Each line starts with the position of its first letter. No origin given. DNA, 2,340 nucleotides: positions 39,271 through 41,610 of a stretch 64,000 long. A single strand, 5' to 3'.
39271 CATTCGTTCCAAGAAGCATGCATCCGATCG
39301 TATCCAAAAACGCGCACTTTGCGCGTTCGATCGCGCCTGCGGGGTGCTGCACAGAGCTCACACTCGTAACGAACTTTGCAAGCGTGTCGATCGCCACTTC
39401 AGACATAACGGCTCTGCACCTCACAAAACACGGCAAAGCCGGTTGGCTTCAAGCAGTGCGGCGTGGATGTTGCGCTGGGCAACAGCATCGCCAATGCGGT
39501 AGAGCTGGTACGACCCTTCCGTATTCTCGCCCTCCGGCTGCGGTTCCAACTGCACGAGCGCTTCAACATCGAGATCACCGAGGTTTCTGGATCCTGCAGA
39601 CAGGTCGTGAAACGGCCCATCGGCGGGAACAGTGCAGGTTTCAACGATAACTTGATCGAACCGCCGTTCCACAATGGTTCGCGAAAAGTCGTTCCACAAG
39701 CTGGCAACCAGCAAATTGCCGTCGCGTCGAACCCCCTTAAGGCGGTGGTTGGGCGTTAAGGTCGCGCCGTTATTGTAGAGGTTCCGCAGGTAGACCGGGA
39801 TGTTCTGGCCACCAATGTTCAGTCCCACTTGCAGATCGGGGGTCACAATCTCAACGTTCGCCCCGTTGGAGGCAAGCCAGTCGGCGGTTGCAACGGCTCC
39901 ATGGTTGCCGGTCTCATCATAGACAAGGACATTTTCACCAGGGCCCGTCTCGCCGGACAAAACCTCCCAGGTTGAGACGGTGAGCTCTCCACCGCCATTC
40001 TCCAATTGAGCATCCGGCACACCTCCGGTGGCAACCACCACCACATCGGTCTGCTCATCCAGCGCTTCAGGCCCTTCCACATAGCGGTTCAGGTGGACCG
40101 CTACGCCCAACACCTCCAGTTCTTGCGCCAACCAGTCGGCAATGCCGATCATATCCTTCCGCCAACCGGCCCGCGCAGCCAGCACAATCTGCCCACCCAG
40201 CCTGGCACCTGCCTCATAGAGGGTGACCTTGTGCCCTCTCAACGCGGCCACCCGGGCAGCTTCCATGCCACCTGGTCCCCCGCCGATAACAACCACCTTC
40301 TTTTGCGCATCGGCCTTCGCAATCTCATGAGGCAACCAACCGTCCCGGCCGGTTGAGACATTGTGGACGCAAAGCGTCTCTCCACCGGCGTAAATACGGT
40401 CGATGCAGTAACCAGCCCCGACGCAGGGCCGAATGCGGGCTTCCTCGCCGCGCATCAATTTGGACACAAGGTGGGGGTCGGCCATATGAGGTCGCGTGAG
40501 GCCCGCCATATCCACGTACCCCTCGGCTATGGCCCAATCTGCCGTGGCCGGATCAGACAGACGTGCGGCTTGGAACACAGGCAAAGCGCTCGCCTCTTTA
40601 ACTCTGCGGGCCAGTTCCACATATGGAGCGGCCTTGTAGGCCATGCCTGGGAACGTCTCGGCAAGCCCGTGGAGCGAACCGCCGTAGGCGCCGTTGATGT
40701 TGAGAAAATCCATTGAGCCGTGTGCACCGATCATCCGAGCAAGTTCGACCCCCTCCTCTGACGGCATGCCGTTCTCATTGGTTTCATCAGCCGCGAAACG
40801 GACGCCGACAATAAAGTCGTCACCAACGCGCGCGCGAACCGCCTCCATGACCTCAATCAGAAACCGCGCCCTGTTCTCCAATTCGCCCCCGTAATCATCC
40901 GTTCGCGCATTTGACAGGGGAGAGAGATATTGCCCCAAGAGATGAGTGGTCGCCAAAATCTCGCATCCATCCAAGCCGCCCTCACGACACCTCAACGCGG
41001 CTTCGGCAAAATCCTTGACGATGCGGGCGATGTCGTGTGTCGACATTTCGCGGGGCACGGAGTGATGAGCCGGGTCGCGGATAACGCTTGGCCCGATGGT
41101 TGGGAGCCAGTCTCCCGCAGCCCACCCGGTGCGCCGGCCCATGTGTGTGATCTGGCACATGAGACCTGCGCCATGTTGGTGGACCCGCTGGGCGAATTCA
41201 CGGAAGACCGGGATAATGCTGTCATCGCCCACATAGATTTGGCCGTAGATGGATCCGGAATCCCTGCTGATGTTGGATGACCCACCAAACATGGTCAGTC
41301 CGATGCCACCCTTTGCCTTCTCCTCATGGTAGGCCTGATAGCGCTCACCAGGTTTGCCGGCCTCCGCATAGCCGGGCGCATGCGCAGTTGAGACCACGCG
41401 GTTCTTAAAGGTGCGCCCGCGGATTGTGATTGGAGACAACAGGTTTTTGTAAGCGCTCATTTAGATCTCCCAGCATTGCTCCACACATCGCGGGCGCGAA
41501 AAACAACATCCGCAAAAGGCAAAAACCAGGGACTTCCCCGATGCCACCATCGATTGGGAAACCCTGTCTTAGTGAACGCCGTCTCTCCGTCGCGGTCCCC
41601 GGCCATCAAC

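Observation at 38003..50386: The LysR / MttB / MmgE-PrpD module occurs twice within about 12 kb, in opposite orientation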

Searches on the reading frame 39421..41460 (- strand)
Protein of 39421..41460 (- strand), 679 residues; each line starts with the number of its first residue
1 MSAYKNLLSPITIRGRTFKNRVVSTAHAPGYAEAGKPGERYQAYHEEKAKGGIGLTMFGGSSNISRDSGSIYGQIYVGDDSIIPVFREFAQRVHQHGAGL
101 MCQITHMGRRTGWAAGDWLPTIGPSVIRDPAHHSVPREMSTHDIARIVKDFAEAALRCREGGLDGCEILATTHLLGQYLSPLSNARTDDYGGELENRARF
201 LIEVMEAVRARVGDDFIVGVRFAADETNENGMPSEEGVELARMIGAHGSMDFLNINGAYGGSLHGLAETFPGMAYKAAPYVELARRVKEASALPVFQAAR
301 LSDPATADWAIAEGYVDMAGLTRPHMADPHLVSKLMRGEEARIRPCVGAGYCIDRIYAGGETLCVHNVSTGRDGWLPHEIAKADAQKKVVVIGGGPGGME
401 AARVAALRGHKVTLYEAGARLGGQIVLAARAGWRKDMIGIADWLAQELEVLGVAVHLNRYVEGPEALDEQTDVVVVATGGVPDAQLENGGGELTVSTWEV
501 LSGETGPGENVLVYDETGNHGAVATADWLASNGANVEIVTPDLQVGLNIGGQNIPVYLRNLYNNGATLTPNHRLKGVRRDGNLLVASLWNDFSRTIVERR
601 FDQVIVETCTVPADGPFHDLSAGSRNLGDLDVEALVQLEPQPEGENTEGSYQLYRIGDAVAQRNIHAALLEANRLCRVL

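Call 3: search_protein_families(library=pfam, proteins=[window:39421-41460:-])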
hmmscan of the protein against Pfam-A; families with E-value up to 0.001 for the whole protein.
window:39421-41460:- (679 aa): 9 families
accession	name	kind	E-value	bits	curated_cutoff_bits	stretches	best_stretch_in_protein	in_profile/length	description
PF00724.26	Oxidored_FMN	-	4.6e-54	184.4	27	1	7-338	2-338/342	NADH:flavin oxidoreductase / NADH oxidase family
PF07992.20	Pyr_redox_2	-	5.5e-08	33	26.1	1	387-484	1-113/291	Pyridine nucleotide-disulphide oxidoreductase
PF00070.33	Pyr_redox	-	5.7e-07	30.4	22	0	388-422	1-35/82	Pyridine nucleotide-disulphide oxidoreductase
PF12831.13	FAD_oxidored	-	7.2e-07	29.3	27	1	389-430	2-43/416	FAD dependent oxidoreductase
PF13450.12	NAD_binding_8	-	9e-07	29.5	21.9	1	391-425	1-35/68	NAD(P)-binding Rossmann-like domain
PF03486.20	HI0933_like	-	1.8e-05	24.7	50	1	388-428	2-42/244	HI0933-like protein Rossmann domain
PF00890.30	FAD_binding_2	-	0.00015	21.5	20.4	1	389-428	2-41/414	FAD binding domain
PF01266.30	DAO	-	0.00028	21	27.9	0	388-423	1-37/353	FAD dependent oxidoreductase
PF01134.28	GIDA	-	0.00093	18.8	22.1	0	388-416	1-29/391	Glucose inhibited division protein A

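Call 18: search_protein_families(library=ncbifam, proteins=[window:39421-41460:-], max_evalue=0.00001)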
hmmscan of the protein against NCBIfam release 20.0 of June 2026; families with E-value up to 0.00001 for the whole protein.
window:39421-41460:- (679 aa): 18 families
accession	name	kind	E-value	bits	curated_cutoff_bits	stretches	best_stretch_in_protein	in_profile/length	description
TIGR03997.1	mycofact_OYE_2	equivalog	3.9e-147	491.4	793.15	1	6-621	1-613/645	mycofactocin system FadH/OYE family oxidoreductase 2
NF045599.1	bili_reduct_long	exception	8.9e-91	305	750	1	7-630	1-619/641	bilirubin reductase, long form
NF041087.1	bile_acid_BaiCD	equivalog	1.5e-80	271.1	825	1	4-580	1-573/642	bile acid Fe-S flavoenzyme BaiCD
TIGR03996.1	mycofact_OYE_1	hypoth_equivalog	2.3e-78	264.3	627.9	1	8-556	3-548/633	mycofactocin system FadH/OYE family oxidoreductase 1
NF045592.1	bili_reduct_N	equivalog_domain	3.4e-46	158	425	1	7-367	2-363/363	bilirubin reductase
NF006101.0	PRK08255.1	equivalog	2.4e-42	145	1078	1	5-331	397-726/768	bifunctional salicylyl-CoA 5-hydroxylase/oxidoreductase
NF010047.0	PRK13523.1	equivalog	9.6e-40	136.6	431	1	5-334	3-319/339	NADPH dehydrogenase NamA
NF007899.0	PRK10605.1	subfamily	7.4e-25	88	403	1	132-338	145-340/365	N-ethylmaleimide reductase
NF009410.0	PRK12771.1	subfamily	1.2e-11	44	516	1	378-483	130-236/566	NAD(P)-binding protein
TIGR01316.1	gltA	equivalog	5.5e-09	35.3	471.75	1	382-480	129-228/449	NADPH-dependent glutamate synthase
TIGR01317.1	GOGAT_sm_gam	subfamily_domain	9.5e-09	34.6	447.7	1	372-493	129-251/485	glutamate synthase small subunit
NF045663.1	diclust_near_Sec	equivalog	2.5e-07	29.2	530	1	381-487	101-205/759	pyridine nucleotide-disulfide oxidoreductase/dicluster-binding protein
NF010590.0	PRK13984.1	equivalog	6.4e-07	27.9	946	1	383-479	285-382/611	putative oxidoreductase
NF009477.0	PRK12843.1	equivalog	8.7e-07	27.8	758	1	381-433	11-63/578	FAD-dependent oxidoreductase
NF009454.0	PRK12814.1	equivalog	1.9e-06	26.6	916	1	374-493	183-301/657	putative NADPH-dependent glutamate synthase small subunit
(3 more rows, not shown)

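Call 21: search_solved_structures(query=window:39421-41460:-, max_evalue=1e-20)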
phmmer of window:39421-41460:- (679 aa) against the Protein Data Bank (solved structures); distinct sequences matched with E-value up to 1e-20: 41.
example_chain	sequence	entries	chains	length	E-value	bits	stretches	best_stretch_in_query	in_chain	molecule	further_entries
1ps9_A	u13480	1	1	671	8.7e-70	239.2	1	4-511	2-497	2,4-dienoyl-CoA reductase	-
6qkg_A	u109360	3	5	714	4.6e-69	236.8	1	3-557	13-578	NCR A | NCR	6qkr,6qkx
1djq_A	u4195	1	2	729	2.4e-50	174.9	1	7-428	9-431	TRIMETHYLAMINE DEHYDROGENASE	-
1djn_A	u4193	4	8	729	8.3e-50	173.1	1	7-428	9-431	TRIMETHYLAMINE DEHYDROGENASE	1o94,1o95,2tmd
6l6j_A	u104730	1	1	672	1.9e-48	168.7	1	4-540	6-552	Oxidored_FMN domain-containing protein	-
3k30_A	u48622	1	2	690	9.5e-43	149.8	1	4-629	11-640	Histamine dehydrogenase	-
6de6_A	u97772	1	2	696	4.7e-40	140.9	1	4-428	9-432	Histamine dehydrogenase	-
3krz_A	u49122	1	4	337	2.8e-33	118.5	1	9-302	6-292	NADH:flavin oxidoreductase/NADH oxidase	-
3kru_A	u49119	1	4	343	3e-33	118.4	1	9-302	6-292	NADH:flavin oxidoreductase/NADH oxidase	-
8auf_A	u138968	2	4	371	4e-33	118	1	7-331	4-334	NADH:flavin oxidoreductase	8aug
8auh_A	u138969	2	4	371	4.8e-33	117.8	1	7-331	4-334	NADH:flavin oxidoreductase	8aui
5cpl_A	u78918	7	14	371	4.9e-33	117.7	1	7-331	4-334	Xenobiotic reductase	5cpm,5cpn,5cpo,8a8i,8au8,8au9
5n6q_A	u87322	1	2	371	4.9e-33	117.7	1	7-331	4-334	NADH:flavin oxidoreductase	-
3l65_A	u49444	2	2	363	1.3e-32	116.3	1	7-331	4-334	Xenobiotic reductase A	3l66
4uth_A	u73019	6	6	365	3e-32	115.1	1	7-331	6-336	NADH:flavin oxidoreductase | XENOBIOTIC REDUCTASE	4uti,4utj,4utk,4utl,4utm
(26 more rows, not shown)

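Call 50: find_homologous_proteins(query=window:39421-41460:-, max_evalue=1e-60)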
Query window:39421-41460:- (679 aa): 7561 proteins with E <= 1e-60 among 8000 candidates; the best 120 are listed.
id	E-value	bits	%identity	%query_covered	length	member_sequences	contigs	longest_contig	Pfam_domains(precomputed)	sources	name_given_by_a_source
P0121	0.0e+0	1474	94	100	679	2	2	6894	PF00724.27,PF07992.21,PF12831.14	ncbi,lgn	ncbi:MAG: NADH:flavin oxidoreductase [Pseudomonadota bacterium]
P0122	0.0e+0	1473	94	100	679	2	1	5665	PF00724.27,PF13450.13,PF07992.21,PF12831.14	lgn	-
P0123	0.0e+0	1452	92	100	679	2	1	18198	PF00724.27,PF13450.13,PF07992.21,PF00070.34,PF12831.14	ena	-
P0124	0.0e+0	1330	84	100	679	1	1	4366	PF00724.27,PF13450.13,PF07992.21,PF00070.34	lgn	-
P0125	0.0e+0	1328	84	100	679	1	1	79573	PF00724.27,PF13450.13,PF07992.21,PF00070.34,PF03486.21,PF12831.14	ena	-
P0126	0.0e+0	1327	83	100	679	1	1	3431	PF00724.27,PF13450.13,PF07992.21,PF00070.34,PF03486.21,PF12831.14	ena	-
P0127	0.0e+0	1327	84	100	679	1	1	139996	PF00724.27,PF07992.21,PF00070.34,PF12831.14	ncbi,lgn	ncbi:MAG: NADH:flavin oxidoreductase [Pseudomonadota bacterium]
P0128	0.0e+0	1300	81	100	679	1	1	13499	PF00724.27,PF13450.13,PF07992.21,PF00070.34,PF03486.21,PF12831.14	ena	-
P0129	0.0e+0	1290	81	100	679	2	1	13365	PF00724.27,PF13450.13,PF07992.21,PF00070.34,PF03486.21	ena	-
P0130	0.0e+0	1285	81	100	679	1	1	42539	PF00724.27,PF13450.13,PF07992.21,PF03486.21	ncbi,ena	-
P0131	0.0e+0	1282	81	100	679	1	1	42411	PF00724.27,PF13450.13,PF07992.21,PF00070.34,PF03486.21,PF12831.14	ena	-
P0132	0.0e+0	1275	79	100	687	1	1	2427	PF00724.27,PF00890.31,PF07992.21,PF00070.34,PF03486.21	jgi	jgi:2,4-dienoyl-CoA reductase-like NADH-dependent reductase (Old Yellow Enzyme family)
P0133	0.0e+0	1275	80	100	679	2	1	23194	PF01266.31,PF00724.27,PF13450.13,PF07992.21,PF03486.21,PF12831.14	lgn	-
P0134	0.0e+0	1264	78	100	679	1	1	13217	PF00724.27,PF13450.13,PF07992.21,PF00070.34,PF03486.21,PF12831.14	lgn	-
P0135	0.0e+0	1259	78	100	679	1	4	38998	PF00724.27,PF07992.21,PF03486.21,PF12831.14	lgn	-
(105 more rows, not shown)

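Call 51: search_dna_similar(query=window:39421-41460:-, collection=plasmids, mode=protein, max_rows=25, max_evalue=1e-50)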
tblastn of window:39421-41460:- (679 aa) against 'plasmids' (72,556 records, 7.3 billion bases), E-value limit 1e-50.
Records with a match: 488; places in all: 546; records where one place covers at least 80% of the query: 414.
Best place of each record, by identity: <60% 488.
By first word of the organism name: Rhizobium 155; Sinorhizobium 79; Pseudosulfitobacter 23; Paracoccus 21; Shinella 21; Ralstonia 9; Azospirillum 8; Ensifer 8; Burkholderia 8; Rhodococcus 7; and 70 more.
By predicted mobility (MOB-suite, as given by PLSDB): non-mobilizable 276; conjugative 112; mobilizable 100.
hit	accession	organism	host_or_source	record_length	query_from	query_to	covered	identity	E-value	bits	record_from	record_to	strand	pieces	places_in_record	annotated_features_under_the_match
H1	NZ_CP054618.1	Azospirillum oryzae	cell culture,soil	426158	2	677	100%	50.6%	0e+0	654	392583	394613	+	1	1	NADH:flavin oxidoreductase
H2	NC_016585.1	Azospirillum lipoferum 4B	-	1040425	2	677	100%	50.4%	0e+0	656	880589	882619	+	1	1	none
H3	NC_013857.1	Azospirillum sp. B510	-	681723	2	677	100%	50.0%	0e+0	649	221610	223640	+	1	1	NADH:flavin oxidoreductase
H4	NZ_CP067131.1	Paracoccus seriniphilus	cell culture,washing water of Bugula ...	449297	2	679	100%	49.6%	0e+0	655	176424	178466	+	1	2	NADH:flavin oxidoreductase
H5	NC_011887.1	Methylobacterium nodulans ORS 2060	-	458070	3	679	100%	48.7%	0e+0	598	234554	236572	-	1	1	NADH:flavin oxidoreductase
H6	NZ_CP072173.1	Rhizobium sp. AB2/73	Phyla canescens,cell culture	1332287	1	679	100%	48.2%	0e+0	610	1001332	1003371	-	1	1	record has no annotation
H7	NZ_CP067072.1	Rhizobium sp. AB2/73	Phyla canescens,cell culture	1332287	1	679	100%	48.2%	0e+0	610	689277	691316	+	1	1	record has no annotation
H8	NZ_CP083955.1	Mesorhizobium sp. B2-1-1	cell culture,soil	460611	7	679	99%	48.3%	0e+0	588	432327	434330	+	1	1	NADH:flavin oxidoreductase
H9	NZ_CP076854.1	Rhizobium sp. WYJ-E13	Curcuma wenyujin Y.H. Chen et C. ...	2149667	1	679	100%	47.8%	0e+0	610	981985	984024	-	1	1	none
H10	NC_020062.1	Rhizobium tropici CIAT 899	Phaseolus vulgaris root nodule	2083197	1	679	100%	47.8%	0e+0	603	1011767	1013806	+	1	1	record has no annotation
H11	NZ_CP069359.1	Microvirga sp. VF16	Vachellia farnesiana,Cell culture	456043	7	679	99%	48.2%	0e+0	600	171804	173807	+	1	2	NADH:flavin oxidoreductase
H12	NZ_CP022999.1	Rhizobium sp. 11515TR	Cell culture,agricultural soil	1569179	1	679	100%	47.6%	0e+0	594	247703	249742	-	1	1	none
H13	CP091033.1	Sinorhizobium sp. B11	soybean,TY,soil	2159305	1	679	100%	47.5%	0e+0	612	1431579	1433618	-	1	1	FAD-dependent oxidoreductase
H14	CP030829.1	Neorhizobium sp. NCHU2750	Rosa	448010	7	679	99%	47.9%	0e+0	614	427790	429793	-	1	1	hypothetical protein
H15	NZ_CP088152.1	Mesorhizobium mediterraneum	Cicer arietinum L.,cell culture,radical ...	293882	7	675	99%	47.7%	0e+0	586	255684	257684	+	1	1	NADH:flavin oxidoreductase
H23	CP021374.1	Rhizobium sp. ACO-34A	Agave americana L.,cell ...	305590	7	676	99%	46.3%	2e-173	556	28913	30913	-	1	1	N-methylproline demethylase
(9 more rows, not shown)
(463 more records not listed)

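Call 86: get_annotated_region(hit=H23, flank=6000)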
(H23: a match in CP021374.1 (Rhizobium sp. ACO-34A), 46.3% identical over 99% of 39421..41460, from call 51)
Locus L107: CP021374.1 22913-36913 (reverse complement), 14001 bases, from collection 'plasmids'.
description: Rhizobium sp. ACO-34A plasmid pRACO34Ab, complete sequence
organism: Rhizobium sp. ACO-34A (NCBI taxid 1571470)
taxonomy: Bacteria; Pseudomonadota; Alphaproteobacteria; Hyphomicrobiales; Rhizobiaceae; Rhizobium; Rhizobium sp. ACO-34A
host: -; source: Agave americana L.,cell culture,rhizosphere; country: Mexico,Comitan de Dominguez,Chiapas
typing (MOB-suite, as given by PLSDB): non-mobilizable
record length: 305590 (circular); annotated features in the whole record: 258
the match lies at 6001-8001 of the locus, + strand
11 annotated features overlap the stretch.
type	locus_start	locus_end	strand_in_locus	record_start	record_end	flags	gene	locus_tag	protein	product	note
CDS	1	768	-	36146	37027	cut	-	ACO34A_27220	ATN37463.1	ABC transporter permease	-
CDS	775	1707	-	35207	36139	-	-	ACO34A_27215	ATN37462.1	ABC transporter permease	-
CDS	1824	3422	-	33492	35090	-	-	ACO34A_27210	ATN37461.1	peptide ABC transporter substrate-binding protein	-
CDS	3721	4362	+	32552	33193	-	-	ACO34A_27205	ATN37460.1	hypothetical protein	-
CDS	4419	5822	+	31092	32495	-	-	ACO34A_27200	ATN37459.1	aspartate aminotransferase family protein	-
CDS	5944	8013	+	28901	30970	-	-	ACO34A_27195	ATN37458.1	N-methylproline demethylase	-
CDS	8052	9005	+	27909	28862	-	-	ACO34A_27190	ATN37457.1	hypothetical protein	-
CDS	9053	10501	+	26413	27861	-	-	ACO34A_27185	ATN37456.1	aldehyde dehydrogenase family protein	-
CDS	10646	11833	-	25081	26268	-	-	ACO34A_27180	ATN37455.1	hypothetical protein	-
CDS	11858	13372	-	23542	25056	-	-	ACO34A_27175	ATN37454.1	aldehyde dehydrogenase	-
CDS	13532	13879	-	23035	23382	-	-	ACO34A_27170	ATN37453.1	cupin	-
